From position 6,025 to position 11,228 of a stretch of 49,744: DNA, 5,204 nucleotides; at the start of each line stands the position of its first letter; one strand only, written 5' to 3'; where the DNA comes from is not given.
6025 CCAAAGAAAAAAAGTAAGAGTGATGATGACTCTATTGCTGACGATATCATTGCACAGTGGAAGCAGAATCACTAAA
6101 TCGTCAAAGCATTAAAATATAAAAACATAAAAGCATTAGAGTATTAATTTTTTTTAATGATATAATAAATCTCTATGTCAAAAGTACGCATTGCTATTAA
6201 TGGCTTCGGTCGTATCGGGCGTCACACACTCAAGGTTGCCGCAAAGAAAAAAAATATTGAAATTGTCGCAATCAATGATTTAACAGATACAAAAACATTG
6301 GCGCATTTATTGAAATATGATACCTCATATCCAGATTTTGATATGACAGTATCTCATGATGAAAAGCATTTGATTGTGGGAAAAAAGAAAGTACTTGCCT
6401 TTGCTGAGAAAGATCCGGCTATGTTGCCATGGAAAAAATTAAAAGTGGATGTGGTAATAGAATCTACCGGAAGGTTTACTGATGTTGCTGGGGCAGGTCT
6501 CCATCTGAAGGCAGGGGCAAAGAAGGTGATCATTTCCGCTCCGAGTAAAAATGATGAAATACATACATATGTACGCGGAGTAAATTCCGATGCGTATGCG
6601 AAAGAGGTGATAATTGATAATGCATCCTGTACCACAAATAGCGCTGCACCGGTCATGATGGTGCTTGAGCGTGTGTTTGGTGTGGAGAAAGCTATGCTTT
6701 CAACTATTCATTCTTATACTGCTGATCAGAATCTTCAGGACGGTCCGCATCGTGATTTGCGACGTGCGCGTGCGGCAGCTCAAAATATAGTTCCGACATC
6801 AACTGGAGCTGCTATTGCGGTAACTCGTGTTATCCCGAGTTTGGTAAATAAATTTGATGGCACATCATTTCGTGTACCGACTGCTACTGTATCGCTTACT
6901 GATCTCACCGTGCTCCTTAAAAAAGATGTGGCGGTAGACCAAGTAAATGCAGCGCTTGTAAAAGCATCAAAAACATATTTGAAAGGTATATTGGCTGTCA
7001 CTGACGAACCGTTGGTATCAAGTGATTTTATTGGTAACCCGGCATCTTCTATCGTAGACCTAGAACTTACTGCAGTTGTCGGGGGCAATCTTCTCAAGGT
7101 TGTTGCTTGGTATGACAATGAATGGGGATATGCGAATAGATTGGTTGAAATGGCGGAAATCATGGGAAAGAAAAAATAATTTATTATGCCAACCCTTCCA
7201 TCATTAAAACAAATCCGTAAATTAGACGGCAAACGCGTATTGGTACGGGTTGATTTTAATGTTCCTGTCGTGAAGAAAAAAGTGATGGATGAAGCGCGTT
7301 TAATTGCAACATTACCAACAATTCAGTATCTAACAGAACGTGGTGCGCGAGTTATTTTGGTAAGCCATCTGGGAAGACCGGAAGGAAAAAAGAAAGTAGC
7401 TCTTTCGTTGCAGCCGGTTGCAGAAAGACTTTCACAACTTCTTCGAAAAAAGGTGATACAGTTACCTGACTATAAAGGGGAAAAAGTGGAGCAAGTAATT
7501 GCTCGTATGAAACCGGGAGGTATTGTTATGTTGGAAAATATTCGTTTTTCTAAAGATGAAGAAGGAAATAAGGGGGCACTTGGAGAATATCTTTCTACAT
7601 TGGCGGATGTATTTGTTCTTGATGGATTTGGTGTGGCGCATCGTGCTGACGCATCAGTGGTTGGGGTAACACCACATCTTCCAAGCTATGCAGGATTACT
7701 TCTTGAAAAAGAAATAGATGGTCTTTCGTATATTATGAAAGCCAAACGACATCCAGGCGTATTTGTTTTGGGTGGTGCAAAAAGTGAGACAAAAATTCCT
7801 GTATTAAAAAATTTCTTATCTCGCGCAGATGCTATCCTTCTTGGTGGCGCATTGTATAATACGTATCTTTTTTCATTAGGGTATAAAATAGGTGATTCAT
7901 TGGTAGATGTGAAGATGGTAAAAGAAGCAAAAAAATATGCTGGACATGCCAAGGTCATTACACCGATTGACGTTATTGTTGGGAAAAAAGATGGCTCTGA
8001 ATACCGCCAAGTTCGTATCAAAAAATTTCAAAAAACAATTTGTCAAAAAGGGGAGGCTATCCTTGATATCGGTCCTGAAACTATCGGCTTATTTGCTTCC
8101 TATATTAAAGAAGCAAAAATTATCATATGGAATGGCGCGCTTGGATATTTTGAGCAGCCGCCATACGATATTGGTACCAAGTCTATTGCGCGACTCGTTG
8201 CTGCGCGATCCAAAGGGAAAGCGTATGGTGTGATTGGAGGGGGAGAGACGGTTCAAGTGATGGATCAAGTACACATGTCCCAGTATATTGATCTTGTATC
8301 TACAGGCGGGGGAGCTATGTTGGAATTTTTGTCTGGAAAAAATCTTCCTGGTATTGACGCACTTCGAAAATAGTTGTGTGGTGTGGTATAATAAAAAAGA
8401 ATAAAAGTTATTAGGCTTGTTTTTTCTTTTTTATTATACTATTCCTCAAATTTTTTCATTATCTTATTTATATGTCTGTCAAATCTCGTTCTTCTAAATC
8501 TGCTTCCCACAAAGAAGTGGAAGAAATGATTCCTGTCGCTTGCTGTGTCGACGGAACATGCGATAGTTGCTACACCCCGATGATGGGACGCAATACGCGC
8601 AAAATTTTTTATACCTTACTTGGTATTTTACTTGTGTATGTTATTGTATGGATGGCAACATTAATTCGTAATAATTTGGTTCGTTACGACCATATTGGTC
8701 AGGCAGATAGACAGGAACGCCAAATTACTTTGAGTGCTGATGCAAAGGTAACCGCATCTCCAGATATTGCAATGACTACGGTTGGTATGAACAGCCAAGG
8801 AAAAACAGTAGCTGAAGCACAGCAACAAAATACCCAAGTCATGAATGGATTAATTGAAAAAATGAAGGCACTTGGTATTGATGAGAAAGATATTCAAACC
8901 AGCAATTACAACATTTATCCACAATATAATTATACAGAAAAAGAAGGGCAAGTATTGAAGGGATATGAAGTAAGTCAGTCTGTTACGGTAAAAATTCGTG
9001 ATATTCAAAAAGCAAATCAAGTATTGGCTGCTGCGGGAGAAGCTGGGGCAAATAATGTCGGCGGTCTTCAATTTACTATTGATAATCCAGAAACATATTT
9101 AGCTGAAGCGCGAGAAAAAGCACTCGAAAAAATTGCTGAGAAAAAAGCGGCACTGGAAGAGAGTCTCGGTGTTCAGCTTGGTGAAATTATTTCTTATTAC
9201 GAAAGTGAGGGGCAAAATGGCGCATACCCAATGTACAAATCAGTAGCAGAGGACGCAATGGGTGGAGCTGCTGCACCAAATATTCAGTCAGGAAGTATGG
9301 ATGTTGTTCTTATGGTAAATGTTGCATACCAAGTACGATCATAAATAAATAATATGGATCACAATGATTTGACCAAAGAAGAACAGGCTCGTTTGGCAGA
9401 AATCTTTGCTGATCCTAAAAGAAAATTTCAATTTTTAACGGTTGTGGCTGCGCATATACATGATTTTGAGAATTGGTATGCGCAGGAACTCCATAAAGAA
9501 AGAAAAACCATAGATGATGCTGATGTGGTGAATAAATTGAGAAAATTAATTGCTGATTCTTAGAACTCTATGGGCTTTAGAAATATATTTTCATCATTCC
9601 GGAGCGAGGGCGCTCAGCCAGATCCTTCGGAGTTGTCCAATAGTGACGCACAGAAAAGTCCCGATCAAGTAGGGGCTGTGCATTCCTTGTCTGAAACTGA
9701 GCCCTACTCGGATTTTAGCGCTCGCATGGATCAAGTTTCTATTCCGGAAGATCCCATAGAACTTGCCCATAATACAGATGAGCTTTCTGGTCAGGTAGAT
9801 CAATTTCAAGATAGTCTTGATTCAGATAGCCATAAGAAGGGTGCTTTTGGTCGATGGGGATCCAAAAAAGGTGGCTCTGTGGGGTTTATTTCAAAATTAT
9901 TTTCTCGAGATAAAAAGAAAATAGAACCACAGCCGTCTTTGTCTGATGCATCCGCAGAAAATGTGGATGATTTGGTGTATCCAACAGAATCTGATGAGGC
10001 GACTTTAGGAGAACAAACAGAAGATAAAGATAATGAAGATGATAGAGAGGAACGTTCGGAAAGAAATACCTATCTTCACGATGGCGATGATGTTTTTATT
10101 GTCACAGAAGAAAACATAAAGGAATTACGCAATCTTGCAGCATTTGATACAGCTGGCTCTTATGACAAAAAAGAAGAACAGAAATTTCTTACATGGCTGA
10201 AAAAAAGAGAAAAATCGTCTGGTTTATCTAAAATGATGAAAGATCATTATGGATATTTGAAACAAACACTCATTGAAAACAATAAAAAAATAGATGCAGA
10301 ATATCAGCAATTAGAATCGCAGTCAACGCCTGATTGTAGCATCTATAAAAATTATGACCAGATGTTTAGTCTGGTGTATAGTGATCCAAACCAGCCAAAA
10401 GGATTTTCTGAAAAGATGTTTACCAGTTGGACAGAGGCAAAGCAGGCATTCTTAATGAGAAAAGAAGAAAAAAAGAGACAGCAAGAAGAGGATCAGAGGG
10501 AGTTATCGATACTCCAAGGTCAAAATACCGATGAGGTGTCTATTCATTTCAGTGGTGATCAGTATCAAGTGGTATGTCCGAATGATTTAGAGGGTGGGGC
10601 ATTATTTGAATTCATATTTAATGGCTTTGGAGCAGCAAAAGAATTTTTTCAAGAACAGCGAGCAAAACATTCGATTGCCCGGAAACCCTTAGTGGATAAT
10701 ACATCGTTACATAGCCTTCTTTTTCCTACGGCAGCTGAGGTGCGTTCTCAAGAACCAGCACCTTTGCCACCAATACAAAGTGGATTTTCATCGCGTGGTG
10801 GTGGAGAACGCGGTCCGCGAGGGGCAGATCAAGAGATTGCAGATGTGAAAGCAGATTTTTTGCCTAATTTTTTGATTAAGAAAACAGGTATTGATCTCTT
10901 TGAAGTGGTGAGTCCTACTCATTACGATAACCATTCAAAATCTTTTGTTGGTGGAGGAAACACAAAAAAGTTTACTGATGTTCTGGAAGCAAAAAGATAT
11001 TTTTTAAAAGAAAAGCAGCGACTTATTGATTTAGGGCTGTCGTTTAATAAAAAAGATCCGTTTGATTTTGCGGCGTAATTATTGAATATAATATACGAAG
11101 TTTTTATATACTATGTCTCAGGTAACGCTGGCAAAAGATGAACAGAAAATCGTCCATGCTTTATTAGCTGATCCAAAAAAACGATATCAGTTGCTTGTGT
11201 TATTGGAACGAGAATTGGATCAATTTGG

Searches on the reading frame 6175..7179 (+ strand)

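Call 7: search_protein_families(library=pfam, proteins=[window:6175-7179:+], max_evalue=0.01)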
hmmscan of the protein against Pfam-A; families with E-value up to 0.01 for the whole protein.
window:6175-7179:+ (334 aa): 3 families
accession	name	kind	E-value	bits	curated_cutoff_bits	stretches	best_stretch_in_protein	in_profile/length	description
PF02800.25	Gp_dh_C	-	9.2e-61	204.5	24.4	1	158-313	2-158/158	Glyceraldehyde 3-phosphate dehydrogenase, C-terminal domain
PF00044.30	Gp_dh_N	-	6.2e-38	129.6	31.7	1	4-103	1-100/101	Glyceraldehyde 3-phosphate dehydrogenase, NAD binding domain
PF01113.26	DapB_N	-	0.0028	18.2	25.6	1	4-80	1-78/124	Dihydrodipicolinate reductase, N-terminus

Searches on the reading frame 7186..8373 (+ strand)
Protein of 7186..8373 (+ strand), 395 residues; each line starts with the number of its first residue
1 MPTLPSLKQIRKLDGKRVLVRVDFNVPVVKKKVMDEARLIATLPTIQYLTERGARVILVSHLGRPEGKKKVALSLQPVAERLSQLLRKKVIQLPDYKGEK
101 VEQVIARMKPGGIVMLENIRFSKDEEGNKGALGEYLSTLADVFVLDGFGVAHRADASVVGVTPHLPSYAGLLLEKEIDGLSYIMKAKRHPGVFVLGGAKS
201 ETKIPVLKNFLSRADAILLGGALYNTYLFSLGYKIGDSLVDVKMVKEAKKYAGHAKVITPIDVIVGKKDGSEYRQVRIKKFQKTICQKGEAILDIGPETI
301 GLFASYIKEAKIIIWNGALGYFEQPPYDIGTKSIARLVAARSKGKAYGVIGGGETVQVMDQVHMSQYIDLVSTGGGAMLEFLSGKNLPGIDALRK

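Call 7: search_protein_families(library=pfam, proteins=[window:7186-8373:+], max_evalue=0.01)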
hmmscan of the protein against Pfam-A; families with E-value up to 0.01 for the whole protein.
window:7186-8373:+ (395 aa): 1 family
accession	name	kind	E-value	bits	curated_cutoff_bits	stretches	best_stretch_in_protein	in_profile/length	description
PF00162.24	PGK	-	8.3e-124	413.9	27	1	12-385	5-379/379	Phosphoglycerate kinase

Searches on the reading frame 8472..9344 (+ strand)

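Call 7: search_protein_families(library=pfam, proteins=[window:8472-9344:+], max_evalue=0.01)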
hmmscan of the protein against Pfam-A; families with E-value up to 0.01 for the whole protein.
window:8472-9344:+ (290 aa): 1 family
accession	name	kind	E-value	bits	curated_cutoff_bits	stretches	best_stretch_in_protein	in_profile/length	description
PF04402.19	SIMPL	-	4.7e-50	171.1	25.2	1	85-286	1-205/205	Protein of unknown function (DUF541)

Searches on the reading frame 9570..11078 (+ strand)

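Call 7: search_protein_families(library=pfam, proteins=[window:9570-11078:+], max_evalue=0.01)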
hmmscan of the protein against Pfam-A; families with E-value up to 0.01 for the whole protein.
window:9570-11078:+ (502 aa): 1 family
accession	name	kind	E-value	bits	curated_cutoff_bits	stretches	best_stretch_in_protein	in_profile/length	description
PF23932.1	SP10_terminator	-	0.005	16.6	27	1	142-206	82-145/279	Phage termination protein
